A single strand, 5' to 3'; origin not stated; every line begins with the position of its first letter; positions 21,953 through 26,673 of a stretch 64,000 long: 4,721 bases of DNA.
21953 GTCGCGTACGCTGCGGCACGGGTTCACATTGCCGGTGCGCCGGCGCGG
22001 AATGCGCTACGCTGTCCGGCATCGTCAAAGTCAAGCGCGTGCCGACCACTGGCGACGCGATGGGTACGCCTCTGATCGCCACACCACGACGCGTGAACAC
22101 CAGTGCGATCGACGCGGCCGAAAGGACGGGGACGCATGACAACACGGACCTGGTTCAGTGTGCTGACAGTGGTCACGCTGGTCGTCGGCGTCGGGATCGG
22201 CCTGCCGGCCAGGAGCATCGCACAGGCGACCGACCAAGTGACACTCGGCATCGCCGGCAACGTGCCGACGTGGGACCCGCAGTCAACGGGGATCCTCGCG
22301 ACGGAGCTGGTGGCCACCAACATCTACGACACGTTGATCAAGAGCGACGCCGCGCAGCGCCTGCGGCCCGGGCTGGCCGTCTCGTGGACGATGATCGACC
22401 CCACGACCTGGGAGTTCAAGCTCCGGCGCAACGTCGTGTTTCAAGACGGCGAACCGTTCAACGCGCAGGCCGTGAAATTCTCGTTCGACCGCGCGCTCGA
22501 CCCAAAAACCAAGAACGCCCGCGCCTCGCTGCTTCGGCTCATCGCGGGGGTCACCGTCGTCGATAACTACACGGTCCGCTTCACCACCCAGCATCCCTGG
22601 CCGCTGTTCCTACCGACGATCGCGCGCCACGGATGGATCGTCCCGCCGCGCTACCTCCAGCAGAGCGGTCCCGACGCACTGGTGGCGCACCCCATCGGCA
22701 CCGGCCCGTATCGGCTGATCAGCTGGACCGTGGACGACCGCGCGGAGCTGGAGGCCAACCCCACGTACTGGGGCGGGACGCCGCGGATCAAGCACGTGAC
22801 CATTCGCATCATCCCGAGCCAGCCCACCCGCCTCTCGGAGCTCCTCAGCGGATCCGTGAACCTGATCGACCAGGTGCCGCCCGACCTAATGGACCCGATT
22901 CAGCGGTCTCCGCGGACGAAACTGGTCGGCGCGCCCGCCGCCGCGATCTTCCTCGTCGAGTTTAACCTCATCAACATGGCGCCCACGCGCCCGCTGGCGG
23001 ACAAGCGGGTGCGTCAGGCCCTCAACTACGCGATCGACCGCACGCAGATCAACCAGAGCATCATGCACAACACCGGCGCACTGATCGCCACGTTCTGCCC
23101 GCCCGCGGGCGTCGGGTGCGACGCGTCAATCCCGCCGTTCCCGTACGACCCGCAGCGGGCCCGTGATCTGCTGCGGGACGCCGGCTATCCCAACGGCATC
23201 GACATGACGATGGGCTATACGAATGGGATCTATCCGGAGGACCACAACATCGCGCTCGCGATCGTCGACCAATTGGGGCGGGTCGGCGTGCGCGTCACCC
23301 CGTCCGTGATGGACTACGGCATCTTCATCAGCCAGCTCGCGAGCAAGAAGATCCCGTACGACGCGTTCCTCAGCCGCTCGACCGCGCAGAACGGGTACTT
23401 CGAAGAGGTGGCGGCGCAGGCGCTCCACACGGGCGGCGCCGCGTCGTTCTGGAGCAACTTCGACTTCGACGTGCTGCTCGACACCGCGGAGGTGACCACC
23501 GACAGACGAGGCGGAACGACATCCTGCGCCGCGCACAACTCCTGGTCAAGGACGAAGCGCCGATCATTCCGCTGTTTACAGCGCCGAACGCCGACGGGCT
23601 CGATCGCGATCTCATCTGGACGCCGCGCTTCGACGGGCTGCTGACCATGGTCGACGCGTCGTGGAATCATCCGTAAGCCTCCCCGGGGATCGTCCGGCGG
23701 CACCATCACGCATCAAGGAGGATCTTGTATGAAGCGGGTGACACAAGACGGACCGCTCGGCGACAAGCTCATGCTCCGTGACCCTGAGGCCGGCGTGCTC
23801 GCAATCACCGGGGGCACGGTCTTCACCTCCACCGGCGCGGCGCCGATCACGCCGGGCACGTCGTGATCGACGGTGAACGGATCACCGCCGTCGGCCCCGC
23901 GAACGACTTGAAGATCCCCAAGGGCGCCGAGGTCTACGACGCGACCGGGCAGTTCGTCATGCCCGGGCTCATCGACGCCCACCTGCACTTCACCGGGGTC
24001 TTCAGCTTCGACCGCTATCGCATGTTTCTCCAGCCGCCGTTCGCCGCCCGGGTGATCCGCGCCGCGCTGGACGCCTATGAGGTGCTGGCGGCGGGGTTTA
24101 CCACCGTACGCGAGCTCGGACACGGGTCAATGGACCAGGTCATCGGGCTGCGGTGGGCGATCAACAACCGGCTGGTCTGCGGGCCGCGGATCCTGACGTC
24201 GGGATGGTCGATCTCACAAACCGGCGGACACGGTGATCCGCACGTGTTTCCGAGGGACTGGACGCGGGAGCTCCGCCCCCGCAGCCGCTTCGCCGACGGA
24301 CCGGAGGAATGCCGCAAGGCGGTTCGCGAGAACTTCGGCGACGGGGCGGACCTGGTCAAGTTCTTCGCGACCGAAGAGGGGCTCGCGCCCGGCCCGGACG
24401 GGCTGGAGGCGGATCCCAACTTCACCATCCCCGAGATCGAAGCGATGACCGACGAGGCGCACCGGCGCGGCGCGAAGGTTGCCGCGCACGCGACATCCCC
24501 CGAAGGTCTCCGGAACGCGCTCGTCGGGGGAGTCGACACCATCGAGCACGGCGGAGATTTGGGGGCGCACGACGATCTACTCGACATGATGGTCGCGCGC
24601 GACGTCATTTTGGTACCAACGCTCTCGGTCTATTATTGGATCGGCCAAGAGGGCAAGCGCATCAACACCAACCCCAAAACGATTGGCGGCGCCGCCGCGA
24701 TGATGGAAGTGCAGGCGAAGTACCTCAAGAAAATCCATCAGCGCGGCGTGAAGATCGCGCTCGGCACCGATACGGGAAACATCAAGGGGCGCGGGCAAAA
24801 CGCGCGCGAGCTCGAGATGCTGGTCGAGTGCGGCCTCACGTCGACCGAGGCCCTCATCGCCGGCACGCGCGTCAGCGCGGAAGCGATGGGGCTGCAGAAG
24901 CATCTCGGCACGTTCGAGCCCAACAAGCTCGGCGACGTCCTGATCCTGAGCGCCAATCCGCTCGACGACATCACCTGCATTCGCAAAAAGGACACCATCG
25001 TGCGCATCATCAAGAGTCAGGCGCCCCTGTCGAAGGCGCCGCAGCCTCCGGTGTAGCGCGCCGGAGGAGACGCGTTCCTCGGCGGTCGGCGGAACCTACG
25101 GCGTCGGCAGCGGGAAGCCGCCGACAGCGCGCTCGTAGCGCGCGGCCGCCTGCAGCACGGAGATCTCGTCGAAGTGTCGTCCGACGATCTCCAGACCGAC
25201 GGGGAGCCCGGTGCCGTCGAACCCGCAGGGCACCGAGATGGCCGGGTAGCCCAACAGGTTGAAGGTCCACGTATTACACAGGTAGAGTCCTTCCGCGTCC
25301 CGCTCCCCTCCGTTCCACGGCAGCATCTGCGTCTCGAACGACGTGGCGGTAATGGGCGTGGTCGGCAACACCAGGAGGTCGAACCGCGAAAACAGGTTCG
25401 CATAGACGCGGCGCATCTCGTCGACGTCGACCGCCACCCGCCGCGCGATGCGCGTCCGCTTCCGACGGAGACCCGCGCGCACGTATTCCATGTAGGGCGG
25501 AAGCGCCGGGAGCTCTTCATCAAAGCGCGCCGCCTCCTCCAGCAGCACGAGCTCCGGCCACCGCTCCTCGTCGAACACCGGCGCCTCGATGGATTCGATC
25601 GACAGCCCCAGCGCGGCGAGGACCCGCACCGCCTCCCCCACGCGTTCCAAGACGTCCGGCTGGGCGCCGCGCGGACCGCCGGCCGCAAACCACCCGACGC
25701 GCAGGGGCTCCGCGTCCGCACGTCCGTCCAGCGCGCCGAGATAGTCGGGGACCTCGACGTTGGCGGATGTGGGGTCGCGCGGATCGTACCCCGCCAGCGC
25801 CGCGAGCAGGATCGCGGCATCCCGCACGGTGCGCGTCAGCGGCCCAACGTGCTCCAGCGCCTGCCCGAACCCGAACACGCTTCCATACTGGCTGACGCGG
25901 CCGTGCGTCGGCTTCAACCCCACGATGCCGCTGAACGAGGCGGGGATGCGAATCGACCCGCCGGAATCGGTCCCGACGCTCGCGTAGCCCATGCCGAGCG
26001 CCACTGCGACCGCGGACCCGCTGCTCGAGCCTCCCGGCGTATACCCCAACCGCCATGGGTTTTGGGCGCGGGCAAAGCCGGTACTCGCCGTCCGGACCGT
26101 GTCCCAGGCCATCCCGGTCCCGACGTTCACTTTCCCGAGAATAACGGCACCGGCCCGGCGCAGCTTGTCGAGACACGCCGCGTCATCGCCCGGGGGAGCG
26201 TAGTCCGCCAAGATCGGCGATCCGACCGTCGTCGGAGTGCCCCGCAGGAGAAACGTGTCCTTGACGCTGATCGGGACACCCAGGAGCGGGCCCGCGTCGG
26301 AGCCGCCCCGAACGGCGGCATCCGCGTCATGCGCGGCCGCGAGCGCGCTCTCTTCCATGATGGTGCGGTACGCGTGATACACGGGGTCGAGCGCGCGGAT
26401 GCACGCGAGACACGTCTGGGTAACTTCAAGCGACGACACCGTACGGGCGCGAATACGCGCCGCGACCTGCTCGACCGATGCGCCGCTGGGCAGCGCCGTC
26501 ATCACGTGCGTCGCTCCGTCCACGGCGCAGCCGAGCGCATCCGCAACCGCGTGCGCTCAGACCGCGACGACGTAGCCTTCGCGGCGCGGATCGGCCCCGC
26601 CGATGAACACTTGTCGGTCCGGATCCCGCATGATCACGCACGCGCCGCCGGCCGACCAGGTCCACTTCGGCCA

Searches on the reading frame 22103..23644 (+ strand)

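Call 28: search_protein_families(library=pfam, proteins=[window:22103-23644:+], max_evalue=0.001)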
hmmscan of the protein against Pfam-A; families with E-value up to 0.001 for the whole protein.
window:22103-23644:+ (513 aa): 1 family
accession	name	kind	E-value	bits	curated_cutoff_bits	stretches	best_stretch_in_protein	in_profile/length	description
PF00496.27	SBP_bac_5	-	4.4e-82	276.6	32.4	1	87-431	2-351/368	Bacterial extracellular solute-binding proteins, family 5 Middle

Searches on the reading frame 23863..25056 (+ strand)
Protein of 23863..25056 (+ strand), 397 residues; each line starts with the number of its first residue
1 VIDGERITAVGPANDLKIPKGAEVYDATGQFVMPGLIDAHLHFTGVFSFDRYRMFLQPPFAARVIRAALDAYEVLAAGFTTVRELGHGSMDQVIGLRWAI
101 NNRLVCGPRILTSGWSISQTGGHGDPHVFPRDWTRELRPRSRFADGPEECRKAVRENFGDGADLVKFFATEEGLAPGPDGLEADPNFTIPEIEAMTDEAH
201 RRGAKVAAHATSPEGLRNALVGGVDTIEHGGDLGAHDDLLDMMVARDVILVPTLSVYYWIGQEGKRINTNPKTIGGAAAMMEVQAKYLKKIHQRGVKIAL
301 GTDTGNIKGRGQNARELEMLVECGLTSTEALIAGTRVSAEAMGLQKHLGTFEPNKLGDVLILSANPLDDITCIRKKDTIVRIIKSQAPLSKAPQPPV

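Call 28: search_protein_families(library=pfam, proteins=[window:23863-25056:+], max_evalue=0.001)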
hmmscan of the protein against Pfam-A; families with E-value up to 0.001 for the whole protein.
window:23863-25056:+ (397 aa): 2 families
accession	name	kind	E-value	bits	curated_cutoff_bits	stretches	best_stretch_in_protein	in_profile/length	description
PF01979.26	Amidohydro_1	-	4.2e-36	125.3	25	1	31-383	1-339/345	Amidohydrolase family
PF07969.17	Amidohydro_3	-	4.8e-12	46.5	29.7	2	23-47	1-25/472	Amidohydrolase family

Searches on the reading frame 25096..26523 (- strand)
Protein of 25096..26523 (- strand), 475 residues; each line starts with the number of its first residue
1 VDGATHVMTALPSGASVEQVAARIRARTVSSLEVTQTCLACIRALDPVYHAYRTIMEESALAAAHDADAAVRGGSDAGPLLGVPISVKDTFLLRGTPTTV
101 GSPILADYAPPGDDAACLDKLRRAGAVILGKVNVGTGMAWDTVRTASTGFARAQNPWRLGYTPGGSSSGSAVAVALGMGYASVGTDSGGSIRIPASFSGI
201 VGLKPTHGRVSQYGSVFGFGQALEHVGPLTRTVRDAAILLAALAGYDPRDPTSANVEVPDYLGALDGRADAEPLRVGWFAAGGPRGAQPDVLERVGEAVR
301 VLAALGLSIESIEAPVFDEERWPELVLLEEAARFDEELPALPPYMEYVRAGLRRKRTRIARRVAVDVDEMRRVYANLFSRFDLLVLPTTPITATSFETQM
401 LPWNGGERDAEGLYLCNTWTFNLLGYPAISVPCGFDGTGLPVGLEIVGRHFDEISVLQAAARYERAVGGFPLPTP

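Call 28: search_protein_families(library=pfam, proteins=[window:25096-26523:-], max_evalue=0.001)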
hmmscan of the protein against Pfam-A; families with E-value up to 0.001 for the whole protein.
window:25096-26523:- (475 aa): 1 family
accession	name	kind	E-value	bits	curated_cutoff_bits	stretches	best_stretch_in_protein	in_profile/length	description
PF01425.27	Amidase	-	9.4e-98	328.6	27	1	33-457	1-445/445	Amidase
